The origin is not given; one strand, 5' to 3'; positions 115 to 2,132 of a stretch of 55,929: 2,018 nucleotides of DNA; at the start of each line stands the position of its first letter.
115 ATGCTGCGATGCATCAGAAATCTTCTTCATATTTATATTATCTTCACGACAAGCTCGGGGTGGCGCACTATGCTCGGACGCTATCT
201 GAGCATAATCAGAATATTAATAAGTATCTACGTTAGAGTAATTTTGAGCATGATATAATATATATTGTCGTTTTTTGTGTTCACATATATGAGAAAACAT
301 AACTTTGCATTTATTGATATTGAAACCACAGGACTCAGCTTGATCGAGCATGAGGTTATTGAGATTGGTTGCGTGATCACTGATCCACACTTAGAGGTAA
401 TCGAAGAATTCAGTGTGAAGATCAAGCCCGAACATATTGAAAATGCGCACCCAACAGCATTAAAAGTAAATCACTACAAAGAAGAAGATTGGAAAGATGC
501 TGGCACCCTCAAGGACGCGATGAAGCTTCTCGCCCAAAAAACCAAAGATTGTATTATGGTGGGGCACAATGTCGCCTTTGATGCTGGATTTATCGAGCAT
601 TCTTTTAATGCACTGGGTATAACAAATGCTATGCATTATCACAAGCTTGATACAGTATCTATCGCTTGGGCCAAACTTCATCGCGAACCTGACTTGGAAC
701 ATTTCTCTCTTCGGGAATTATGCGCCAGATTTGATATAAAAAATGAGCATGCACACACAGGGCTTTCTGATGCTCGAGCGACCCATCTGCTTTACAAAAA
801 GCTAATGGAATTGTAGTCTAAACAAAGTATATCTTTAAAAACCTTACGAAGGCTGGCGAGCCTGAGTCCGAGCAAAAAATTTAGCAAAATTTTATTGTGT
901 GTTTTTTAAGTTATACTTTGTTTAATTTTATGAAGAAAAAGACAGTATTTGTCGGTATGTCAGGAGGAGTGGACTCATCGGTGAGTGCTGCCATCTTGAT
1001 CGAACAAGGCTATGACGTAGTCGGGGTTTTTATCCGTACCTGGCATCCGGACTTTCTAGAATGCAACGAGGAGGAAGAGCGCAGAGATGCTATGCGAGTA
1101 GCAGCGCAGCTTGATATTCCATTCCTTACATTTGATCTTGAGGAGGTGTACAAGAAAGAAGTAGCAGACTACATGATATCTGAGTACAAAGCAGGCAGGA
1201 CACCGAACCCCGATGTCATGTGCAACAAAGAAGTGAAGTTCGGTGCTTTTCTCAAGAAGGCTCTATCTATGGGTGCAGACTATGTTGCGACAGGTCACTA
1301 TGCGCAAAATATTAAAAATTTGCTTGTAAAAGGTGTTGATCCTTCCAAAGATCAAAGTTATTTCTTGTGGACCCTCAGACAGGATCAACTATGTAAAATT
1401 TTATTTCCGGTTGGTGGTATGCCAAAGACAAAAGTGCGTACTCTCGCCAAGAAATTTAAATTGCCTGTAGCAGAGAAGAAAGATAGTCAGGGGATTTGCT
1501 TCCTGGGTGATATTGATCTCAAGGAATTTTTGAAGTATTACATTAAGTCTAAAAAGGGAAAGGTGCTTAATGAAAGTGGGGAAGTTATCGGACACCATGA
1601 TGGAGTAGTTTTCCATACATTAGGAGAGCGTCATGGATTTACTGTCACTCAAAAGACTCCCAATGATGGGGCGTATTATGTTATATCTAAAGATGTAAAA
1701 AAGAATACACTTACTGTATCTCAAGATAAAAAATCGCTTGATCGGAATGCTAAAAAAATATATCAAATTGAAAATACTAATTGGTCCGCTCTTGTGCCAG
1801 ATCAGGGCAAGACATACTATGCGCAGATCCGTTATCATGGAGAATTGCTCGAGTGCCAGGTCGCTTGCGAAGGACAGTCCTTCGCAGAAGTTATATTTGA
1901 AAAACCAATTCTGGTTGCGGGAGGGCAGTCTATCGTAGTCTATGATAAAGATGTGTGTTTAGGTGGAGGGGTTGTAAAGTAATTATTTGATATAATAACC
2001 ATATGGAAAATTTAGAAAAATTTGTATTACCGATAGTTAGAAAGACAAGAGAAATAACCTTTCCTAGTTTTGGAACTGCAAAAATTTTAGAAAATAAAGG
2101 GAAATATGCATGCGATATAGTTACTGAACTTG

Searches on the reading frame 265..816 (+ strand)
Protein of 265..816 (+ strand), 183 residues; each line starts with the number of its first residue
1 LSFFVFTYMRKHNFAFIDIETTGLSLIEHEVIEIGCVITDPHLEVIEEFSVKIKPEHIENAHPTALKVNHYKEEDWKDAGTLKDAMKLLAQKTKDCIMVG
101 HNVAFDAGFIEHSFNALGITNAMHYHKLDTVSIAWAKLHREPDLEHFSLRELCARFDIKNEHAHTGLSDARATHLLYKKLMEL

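Call 85: search_protein_families(library=pfam, proteins=[window:265-816:+], max_evalue=0.001)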
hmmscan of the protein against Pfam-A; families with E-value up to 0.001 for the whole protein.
window:265-816:+ (183 aa): 4 families
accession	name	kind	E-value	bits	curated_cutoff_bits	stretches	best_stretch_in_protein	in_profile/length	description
PF00929.31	RNase_T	-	5.6e-28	99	24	1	16-175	2-162/164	Exonuclease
PF16473.11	Rv2179c-like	-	1.3e-05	25.4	27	1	14-172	2-168/177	3'-5' exoribonuclease Rv2179c-like domain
PF13482.12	RNase_H_2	-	0.00014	22.3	22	0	15-162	1-119/165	RNase_H superfamily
PF21762.3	DEDDh_C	-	0.00046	20.8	27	1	90-173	102-181/188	DNA polymerase III subunit epsilon-like, C-terminal domain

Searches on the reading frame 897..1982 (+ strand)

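Call 85: search_protein_families(library=pfam, proteins=[window:897-1982:+], max_evalue=0.001)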
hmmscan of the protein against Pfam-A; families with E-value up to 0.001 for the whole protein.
window:897-1982:+ (361 aa): 5 families
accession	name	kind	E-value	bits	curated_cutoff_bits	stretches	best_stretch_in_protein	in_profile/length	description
PF03054.22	tRNA_Me_trans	-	5.2e-73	245.5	20.6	1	16-204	2-201/202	tRNA methyl transferase HUP domain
PF20259.3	tRNA_Me_trans_M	-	5e-19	68.1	27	1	209-276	1-66/66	tRNA methyl transferase PRC-barrel domain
PF20258.4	tRNA_Me_trans_C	-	1.3e-12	48.3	20.6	1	290-360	5-77/77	Aminomethyltransferase beta-barrel domain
PF02540.23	NAD_synthase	-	1e-08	35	21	1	14-191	18-172/242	NAD synthase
PF02568.20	ThiI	-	0.00038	20.6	20.5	0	16-86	5-77/197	Thiamine biosynthesis protein (ThiI)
